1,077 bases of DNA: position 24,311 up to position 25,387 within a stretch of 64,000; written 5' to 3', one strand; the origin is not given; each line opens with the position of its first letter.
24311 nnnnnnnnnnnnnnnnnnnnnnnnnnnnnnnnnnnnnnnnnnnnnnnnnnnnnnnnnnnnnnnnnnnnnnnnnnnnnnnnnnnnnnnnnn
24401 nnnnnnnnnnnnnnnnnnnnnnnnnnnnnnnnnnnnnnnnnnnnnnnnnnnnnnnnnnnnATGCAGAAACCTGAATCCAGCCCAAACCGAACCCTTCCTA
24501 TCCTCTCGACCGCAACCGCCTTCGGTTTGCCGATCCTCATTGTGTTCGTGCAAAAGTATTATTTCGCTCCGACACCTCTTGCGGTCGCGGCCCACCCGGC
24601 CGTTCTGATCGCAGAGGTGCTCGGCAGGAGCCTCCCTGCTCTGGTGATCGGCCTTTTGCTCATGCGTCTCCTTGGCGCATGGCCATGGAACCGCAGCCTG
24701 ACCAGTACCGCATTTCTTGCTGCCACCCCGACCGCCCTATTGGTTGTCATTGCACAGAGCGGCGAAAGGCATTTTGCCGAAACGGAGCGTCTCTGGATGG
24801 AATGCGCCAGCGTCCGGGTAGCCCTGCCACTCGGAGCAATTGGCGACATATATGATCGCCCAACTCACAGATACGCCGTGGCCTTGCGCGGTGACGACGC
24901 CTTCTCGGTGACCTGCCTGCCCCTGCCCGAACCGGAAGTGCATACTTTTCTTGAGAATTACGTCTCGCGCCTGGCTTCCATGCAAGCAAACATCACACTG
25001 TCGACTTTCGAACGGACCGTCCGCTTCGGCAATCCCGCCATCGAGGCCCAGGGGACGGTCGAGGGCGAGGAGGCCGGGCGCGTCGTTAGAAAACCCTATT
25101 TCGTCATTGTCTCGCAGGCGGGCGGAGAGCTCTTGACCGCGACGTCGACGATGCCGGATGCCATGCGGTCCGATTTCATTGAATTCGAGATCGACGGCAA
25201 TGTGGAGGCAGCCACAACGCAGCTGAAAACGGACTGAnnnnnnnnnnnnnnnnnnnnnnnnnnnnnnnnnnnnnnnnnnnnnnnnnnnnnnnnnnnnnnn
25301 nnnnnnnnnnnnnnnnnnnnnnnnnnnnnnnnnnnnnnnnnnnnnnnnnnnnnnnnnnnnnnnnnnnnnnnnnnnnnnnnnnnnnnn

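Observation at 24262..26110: Compositionally distinct ~1.8 kb islet with two orphan envelope proteins between the MoaD-like gene and a lytic transglycosylase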

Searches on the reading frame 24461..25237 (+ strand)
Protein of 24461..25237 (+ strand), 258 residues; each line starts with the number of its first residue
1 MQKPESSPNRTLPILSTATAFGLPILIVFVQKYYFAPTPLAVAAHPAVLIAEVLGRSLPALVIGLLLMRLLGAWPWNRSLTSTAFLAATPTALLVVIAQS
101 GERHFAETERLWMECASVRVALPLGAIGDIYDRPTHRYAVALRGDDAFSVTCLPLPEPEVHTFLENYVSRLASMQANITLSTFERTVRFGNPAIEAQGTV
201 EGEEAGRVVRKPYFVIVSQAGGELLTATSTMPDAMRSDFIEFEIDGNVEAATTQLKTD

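Call 5: search_protein_families(library=pfam, proteins=[window:24461-25237:+], max_evalue=1)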
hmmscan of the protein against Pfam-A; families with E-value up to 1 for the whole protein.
window:24461-25237:+ (258 aa): 0 families

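Call 6: search_protein_families(library=ncbifam, proteins=[window:24461-25237:+], max_evalue=1)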
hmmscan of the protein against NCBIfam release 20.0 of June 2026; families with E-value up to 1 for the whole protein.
window:24461-25237:+ (258 aa): 0 families

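Call 7: find_homologous_proteins(query=window:24461-25237:+)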
Query window:24461-25237:+ (258 aa): 2 proteins with E <= 0.001 among 3951 candidates.
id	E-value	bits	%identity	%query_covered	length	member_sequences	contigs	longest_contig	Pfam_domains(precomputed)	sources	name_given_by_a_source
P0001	1.7e-164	563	100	100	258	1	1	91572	-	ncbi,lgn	ncbi:MAG: hypothetical protein AAGL24_12760 [Pseudomonadota bacterium]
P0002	8.4e-149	512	89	100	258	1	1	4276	-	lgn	-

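Call 9: search_protein_families(library=padloc, proteins=[window:24461-25237:+], max_evalue=1)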
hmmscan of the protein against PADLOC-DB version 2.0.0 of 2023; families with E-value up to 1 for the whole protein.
window:24461-25237:+ (258 aa): 0 families

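Call 10: search_protein_families(library=phrogs, proteins=[window:24461-25237:+], max_evalue=1)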
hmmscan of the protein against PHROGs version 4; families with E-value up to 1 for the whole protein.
window:24461-25237:+ (258 aa): 0 families

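Call 11: find_encoding_contigs(protein=P0002, flank=10000)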
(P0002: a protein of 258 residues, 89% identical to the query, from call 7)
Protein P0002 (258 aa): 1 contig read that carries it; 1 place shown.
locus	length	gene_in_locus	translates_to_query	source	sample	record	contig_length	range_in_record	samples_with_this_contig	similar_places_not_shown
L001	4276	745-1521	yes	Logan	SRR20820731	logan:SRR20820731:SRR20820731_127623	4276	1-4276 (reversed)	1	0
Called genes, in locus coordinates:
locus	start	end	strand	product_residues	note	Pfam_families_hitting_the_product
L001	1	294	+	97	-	?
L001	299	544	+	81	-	PF02597:ThiS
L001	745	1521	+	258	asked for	-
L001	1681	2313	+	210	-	-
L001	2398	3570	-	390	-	PF13406:SLT_2, PF01471:PG_binding_1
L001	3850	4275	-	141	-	?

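Call 29: predict_structure(alignment_id=A2)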
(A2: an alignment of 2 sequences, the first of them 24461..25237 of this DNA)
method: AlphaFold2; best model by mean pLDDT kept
length: 258 residues; sequences in the alignment: 2
mean_pLDDT: 30.9   pTM: 0.22
mean pLDDT of the five models: 30.9, 30.6, 27.6, 27.1, 26.7
residues with pLDDT >= 90: 0; 70-90: 0; 50-70: 0; < 50: 258
segments of 3 or more residues with pLDDT < 50: 1-258
pLDDT, mean of each block of 10 residues (from residue 1): 26 26 29 24 29 34 37 29 26 27 22 27 30 30 34 38 40 37 33 33 31 40 33 30 31 23
secondary structure, 60 per line:
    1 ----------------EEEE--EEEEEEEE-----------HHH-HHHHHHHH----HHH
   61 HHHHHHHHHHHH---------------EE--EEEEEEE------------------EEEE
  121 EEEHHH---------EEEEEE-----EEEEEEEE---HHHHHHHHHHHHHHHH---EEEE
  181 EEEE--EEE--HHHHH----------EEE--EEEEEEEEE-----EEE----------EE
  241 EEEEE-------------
elements in order: E17-20 E23-30 H46-53 H58-72 E92-98 E117-123 E136-141 E147-154 H158-173 E177-184 E187-189 H192-196 E207-209 E212-220 E226-228 E239-245

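Call 36: search_protein_representatives(alignment_id=A2)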
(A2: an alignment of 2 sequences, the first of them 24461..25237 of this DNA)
Query: 2 sequences, 258 profile positions. Proteins with E-value up to 0.001 (for the whole library): 3; up to 1e-10: 2; up to 1e-30: 1. The best 3 are listed.
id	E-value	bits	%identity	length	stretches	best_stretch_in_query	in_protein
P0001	2.7e-172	587.7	-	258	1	1-258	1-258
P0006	6.0e-23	98.3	-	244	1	15-243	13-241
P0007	1.3e-04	38.3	-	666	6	88-123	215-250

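Call 38: find_encoding_contigs(protein=P0006, flank=10000)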
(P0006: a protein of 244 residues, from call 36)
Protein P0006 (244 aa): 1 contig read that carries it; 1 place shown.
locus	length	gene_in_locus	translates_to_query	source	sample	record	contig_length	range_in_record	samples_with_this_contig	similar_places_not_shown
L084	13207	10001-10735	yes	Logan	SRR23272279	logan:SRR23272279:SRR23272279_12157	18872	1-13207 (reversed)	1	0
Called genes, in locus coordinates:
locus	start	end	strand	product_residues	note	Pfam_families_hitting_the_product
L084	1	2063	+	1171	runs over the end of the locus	PF00176:SNF2-rel_dom, PF00270:DEAD, PF04851:ResIII, PF00271:Helicase_C, PF13020:NOV_C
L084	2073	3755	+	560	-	PF03235:GmrSD_N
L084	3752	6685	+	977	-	PF06634:DUF1156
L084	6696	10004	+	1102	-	PF18731:HEPN_Swt1, PF04465:DUF499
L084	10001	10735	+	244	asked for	-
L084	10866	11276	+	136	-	-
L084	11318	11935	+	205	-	-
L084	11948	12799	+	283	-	-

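Call 43: search_protein_families(library=padloc, proteins=[L084:2073-3755:+, L084:3752-6685:+, L084:6696-10004:+, L084:10001-10735:+, L084:10866-11276:+, L084:11318-11935:+, L084:11948-12799:+, L084:3-2063:+], max_evalue=0.001)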
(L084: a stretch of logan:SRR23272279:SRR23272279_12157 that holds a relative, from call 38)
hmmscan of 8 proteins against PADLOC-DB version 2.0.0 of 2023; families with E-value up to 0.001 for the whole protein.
L084:2073-3755:+ (560 aa): 3 families
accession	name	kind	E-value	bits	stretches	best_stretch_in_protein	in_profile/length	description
PDLC04151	HEC-05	-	1.1e-18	65.4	1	6-555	24-594/600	-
PDLC04150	HEC-05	-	2.4e-17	61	2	84-555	98-582/583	-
PDLC04709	PDC-M55C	-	2.5e-14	50.8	1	10-396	17-396/554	-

L084:3752-6685:+ (977 aa): 9 families
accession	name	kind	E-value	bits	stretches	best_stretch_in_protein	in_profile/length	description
PDLC00660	HmaB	-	0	1159.9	1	6-966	8-958/967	DNA-adenine methylase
PDLC00661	HmaB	-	0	1122.3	2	112-962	78-960/973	DNA-adenine methylase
PDLC03233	MTase_II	-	1.2e-34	117.9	2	480-740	395-655/731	Type II methyltransferase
PDLC03352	MTase_II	-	9.1e-29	97.9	2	426-607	413-599/1023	Type II methyltransferase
PDLC02189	DUF1156_MTase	-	2.9e-26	90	2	8-197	13-207/944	-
PDLC03314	MTase_II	-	3e-14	50.1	2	149-191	159-201/944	Type II methyltransferase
PDLC03322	MTase_II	-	7.5e-07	26.3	1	156-193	67-104/446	Type II methyltransferase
PDLC03364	MTase_II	-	5.8e-06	23.5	1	157-247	62-149/380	Type II methyltransferase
PDLC03325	MTase_II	-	0.00054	16.8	0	157-195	95-133/426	Type II methyltransferase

L084:6696-10004:+ (1102 aa): 2 families
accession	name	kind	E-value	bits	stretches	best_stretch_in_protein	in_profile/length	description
PDLC00662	HmaC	-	9.1e-286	948.8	1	167-1099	3-937/941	AAA+ ATPase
PDLC02192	DUF499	-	8.9e-39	131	1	208-718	34-521/1022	-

L084:10001-10735:+ (244 aa): 0 families

L084:10866-11276:+ (136 aa): 0 families

L084:11318-11935:+ (205 aa): 0 families

L084:11948-12799:+ (283 aa): 0 families

L084:3-2063:+ (686 aa): 49 families (the best 25 are shown)
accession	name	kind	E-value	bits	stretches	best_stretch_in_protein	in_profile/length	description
PDLC00659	HmaA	-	9.7e-251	833.1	1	1-685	491-1172/1176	SNF2 helicase / DEAD-box helicase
PDLC02504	BrxHI|BrxHII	-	4.2e-42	142.2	1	20-526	483-963/971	BrxHII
PDLC02620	DrmD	-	8.7e-40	134.5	1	22-255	485-712/1060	DrmD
PDLC02621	DrmD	-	9.2e-38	128.1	1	2-512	502-1013/1040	DrmD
PDLC02500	BrxHI|BrxHII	-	1.2e-33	114.7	1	15-270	474-714/933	BrxHI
PDLC02623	DrmD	-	5.2e-32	108.6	1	1-202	512-700/1040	DrmD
PDLC02572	DrmA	-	5e-25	85.6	1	6-244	504-754/1043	DrmA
PDLC02193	PLD_Helicase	-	6e-23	78.9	1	24-151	694-830/905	-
PDLC02619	DrmD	-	3.5e-22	76.4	1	61-227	477-641/872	DrmD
PDLC02625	DrmD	-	2.1e-20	70.9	1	22-134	268-384/792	DrmD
PDLC02632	DrmD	-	7e-18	62.4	1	9-134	510-640/662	DrmD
PDLC02633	DrmD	-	2e-17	60.5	1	21-122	526-631/839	DrmD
PDLC02843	DpdE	-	6.4e-17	58.8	1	20-122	566-666/1091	DpdE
PDLC02624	DrmD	-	1.1e-16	58.5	1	20-175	362-531/652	DrmD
PDLC02840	DpdE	-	2.1e-16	57.4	1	22-138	561-673/1091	DpdE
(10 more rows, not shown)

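Call 44: search_protein_families(library=pfam, proteins=[L084:10001-10735:+, L084:10866-11276:+, L084:11306-11935:+, L084:11948-12799:+], max_evalue=0.1)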
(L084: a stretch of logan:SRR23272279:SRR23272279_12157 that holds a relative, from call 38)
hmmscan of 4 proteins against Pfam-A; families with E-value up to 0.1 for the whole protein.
L084:10001-10735:+ (244 aa): 0 families

L084:10866-11276:+ (136 aa): 0 families

L084:11306-11935:+ (209 aa): 0 families

L084:11948-12799:+ (283 aa): 1 family
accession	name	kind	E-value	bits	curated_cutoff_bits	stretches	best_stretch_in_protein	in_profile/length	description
PF00571.33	CBS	-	0.00014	22.6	24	1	34-77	8-49/57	CBS domain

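Call 45: find_related_loci(query=A3, collection=metagenome_contigs, flank=10000)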
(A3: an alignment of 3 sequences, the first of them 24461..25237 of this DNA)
Query A3 (258 aa) in metagenome_contigs; peptide patterns used: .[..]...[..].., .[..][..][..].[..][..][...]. (x = any residue, [..] = any of these).
529 stretches matched a pattern, but none encodes a relative of the query by tblastn (E <= 1e-3).

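Call 46: find_related_loci(query=A3, collection=viral_contigs, flank=10000)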
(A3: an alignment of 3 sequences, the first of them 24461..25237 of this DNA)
Query A3 (258 aa) in viral_contigs; peptide patterns used: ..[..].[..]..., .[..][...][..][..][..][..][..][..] (x = any residue, [..] = any of these).
36 stretches matched a pattern, but none encodes a relative of the query by tblastn (E <= 1e-3).

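Call 57: search_solved_structures(query=A3, max_evalue=10)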
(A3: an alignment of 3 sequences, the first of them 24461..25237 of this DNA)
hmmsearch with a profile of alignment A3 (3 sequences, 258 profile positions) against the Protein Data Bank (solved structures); distinct sequences matched with E-value up to 10: 4.
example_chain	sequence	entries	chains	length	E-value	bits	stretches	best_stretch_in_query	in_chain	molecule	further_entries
4uri_A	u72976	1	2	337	0.24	14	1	172-220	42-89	CHITINASE-RELATED AGGLUTININ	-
5fd6_A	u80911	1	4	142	1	11.9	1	147-189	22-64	Ferric uptake regulation protein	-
5fd5_A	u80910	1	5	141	1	11.9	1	149-189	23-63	Ferric uptake regulation protein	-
6rqf_J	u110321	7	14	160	1.4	11.5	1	31-91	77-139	Cytochrome b6-f complex subunit 4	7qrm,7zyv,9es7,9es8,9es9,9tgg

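Call 72: search_dna_similar(query=P0006, collection=plasmids, mode=protein, max_evalue=0.01)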
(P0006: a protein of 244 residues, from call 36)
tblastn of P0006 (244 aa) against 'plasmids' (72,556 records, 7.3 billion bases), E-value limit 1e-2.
No match.

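Call 73: search_dna_similar(query=window:24461-25237:+, collection=plasmids, mode=protein, max_evalue=0.01)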
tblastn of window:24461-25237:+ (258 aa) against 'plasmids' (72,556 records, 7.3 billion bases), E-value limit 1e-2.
No match.

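Call 74: search_dna_similar(query=window:24461-25237:+, collection=phages, mode=protein, max_evalue=0.01)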
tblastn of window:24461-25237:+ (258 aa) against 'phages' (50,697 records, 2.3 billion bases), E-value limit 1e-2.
No match.

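Call 75: search_dna_similar(query=P0006, collection=phages, mode=protein, max_evalue=0.01)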
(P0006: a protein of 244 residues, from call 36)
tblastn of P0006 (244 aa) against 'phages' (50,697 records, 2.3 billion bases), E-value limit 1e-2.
No match.

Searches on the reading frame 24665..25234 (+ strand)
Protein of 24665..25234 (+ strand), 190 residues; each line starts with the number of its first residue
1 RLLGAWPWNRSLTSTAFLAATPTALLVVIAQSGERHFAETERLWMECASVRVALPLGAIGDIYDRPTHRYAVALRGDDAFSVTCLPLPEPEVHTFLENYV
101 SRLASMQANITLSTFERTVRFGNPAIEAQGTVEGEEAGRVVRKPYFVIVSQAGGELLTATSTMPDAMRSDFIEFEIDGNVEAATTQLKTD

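Call 79: search_solved_structures(query=A4, max_evalue=10, show_alignments=2)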
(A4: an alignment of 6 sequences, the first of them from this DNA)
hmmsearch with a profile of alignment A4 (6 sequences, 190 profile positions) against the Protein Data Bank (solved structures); distinct sequences matched with E-value up to 10: 1.
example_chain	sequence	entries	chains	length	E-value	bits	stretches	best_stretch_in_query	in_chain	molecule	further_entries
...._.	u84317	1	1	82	1.9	11.6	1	76-116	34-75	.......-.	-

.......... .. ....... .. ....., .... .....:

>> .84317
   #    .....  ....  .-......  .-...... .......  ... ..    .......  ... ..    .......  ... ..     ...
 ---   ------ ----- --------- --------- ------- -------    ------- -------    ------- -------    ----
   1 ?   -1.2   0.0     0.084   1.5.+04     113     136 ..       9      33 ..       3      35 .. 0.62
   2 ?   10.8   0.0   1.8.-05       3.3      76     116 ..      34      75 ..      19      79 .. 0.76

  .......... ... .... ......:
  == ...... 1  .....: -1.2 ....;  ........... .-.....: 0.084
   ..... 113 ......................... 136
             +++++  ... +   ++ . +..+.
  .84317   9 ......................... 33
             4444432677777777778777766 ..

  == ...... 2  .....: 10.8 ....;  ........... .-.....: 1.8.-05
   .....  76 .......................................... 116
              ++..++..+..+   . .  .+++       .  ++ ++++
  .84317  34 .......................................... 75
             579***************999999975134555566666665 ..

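Call 86: find_related_loci(query=A4, collection=viral_contigs, flank=5000)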
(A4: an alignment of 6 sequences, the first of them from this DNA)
Query A4 (190 aa) in viral_contigs; peptide patterns used: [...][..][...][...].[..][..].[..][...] (x = any residue, [..] = any of these).
13 stretches matched a pattern, but none encodes a relative of the query by tblastn (E <= 1e-3).
